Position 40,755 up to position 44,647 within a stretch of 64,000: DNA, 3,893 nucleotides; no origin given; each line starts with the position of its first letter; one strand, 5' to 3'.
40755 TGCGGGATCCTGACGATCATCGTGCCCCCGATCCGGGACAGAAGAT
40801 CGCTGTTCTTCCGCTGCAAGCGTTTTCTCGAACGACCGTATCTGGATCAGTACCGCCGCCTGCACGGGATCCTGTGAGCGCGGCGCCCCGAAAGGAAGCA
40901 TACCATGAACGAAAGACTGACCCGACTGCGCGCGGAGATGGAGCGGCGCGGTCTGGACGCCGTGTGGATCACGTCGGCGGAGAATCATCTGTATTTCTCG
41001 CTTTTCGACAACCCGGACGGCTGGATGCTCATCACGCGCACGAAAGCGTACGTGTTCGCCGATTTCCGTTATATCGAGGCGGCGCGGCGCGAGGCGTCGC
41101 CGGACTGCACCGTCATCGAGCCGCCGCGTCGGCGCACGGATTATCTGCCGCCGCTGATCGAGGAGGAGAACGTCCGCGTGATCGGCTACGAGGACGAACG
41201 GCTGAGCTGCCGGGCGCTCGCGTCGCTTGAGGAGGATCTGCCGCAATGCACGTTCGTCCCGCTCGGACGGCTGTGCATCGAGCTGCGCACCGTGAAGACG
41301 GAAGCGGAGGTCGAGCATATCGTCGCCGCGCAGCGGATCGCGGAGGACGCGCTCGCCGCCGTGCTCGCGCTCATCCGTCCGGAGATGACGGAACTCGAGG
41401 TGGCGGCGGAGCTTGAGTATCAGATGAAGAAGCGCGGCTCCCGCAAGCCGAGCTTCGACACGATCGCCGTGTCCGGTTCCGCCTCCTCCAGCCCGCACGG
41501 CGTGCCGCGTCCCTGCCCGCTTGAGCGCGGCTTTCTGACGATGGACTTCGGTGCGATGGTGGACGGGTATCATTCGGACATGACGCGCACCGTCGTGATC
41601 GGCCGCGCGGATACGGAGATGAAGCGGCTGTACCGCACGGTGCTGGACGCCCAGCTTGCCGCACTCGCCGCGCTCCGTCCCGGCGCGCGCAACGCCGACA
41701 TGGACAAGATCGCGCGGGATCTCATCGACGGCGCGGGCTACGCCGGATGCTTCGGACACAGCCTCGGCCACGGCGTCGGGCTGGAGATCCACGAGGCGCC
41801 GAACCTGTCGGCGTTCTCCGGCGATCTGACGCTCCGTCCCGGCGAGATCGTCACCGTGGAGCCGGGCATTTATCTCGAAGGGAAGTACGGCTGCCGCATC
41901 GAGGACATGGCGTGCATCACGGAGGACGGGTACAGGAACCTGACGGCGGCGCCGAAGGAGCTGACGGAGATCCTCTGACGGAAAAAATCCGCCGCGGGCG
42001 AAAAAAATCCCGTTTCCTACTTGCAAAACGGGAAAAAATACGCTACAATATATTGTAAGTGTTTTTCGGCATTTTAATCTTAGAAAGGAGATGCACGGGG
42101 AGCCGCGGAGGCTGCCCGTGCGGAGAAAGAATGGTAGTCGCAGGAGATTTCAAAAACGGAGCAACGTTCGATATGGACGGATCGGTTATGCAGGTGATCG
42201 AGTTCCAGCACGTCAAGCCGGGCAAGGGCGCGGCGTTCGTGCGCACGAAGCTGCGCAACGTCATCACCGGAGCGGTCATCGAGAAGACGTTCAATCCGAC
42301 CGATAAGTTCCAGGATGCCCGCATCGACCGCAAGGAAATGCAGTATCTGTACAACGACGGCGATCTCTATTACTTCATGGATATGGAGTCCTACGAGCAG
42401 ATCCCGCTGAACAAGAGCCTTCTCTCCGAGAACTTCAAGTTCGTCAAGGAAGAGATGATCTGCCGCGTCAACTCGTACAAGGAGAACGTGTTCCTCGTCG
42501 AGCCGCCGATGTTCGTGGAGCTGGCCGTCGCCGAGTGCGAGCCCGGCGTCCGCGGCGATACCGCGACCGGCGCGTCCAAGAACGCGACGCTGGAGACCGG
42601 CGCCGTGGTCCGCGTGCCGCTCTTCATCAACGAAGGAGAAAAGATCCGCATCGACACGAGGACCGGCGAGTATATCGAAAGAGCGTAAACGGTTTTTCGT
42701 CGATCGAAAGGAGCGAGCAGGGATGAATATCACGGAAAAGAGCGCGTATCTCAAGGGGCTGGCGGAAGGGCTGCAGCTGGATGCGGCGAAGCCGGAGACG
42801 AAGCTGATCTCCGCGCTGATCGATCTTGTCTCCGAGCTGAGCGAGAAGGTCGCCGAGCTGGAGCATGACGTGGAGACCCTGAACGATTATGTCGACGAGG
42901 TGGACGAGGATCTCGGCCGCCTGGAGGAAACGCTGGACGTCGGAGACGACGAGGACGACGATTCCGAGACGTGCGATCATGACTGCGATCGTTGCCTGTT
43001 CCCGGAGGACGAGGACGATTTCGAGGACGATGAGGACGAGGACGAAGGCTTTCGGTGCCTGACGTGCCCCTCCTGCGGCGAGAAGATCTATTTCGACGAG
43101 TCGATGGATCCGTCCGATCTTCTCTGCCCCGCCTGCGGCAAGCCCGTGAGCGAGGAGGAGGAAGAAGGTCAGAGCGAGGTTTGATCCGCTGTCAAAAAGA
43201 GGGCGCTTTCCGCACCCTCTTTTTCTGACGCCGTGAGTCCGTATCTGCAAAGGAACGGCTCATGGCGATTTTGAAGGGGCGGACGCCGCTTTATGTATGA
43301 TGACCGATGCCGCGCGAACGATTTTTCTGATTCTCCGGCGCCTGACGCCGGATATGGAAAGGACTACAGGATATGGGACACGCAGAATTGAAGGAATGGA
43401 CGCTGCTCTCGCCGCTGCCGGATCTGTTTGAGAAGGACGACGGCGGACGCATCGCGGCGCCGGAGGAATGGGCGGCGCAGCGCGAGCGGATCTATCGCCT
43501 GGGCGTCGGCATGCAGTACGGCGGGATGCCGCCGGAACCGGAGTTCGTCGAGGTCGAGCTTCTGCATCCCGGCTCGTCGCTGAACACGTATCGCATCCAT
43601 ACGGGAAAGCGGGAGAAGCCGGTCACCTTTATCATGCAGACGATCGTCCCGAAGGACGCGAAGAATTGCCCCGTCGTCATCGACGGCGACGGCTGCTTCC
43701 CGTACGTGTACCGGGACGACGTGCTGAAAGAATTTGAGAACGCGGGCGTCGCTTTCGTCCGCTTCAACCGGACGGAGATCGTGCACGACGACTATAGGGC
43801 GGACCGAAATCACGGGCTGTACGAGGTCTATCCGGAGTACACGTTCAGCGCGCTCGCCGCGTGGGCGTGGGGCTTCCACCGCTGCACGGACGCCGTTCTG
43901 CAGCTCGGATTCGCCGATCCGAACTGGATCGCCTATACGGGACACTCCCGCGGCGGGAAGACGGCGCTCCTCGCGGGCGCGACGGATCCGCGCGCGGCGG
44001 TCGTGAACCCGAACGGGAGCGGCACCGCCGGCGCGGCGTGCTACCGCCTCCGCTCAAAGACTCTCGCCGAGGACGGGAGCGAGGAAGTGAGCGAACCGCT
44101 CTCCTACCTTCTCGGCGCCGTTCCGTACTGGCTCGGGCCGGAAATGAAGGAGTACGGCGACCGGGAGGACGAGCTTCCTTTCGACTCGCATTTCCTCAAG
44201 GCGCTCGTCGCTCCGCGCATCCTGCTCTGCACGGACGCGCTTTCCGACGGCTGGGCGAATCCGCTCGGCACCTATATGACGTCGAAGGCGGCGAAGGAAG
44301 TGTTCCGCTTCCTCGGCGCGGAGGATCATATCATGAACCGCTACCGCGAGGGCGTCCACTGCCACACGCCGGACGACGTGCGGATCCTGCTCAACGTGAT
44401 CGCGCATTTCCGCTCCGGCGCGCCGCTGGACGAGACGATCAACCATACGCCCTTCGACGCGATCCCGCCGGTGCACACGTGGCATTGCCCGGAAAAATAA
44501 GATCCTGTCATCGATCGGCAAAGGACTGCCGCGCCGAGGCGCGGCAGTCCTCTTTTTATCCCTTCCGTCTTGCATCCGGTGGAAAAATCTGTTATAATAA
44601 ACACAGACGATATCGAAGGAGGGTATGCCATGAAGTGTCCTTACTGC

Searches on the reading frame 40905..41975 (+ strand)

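Call 12: search_protein_families(library=pfam, proteins=[window:40905-41975:+], max_evalue=0.001)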
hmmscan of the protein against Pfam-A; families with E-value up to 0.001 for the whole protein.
window:40905-41975:+ (357 aa): 2 families
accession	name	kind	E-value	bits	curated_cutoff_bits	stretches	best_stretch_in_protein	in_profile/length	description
PF00557.29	Peptidase_M24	-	4.1e-65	219.9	23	1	138-340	2-208/208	Metallopeptidase family M24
PF01321.24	Creatinase_N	-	4.1e-19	69.8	22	1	4-130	1-128/128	Creatinase/Prolidase N-terminal domain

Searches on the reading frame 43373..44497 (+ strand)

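Call 69: search_protein_families(library=pfam, proteins=[window:43373-44497:+], max_evalue=0.00001)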
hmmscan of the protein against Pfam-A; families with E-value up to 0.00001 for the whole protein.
window:43373-44497:+ (375 aa): 1 family
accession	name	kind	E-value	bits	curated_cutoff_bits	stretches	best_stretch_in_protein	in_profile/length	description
PF22244.2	GCE_fung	-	3e-41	142.2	27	1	79-315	5-231/231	Glucuronyl esterase, fungi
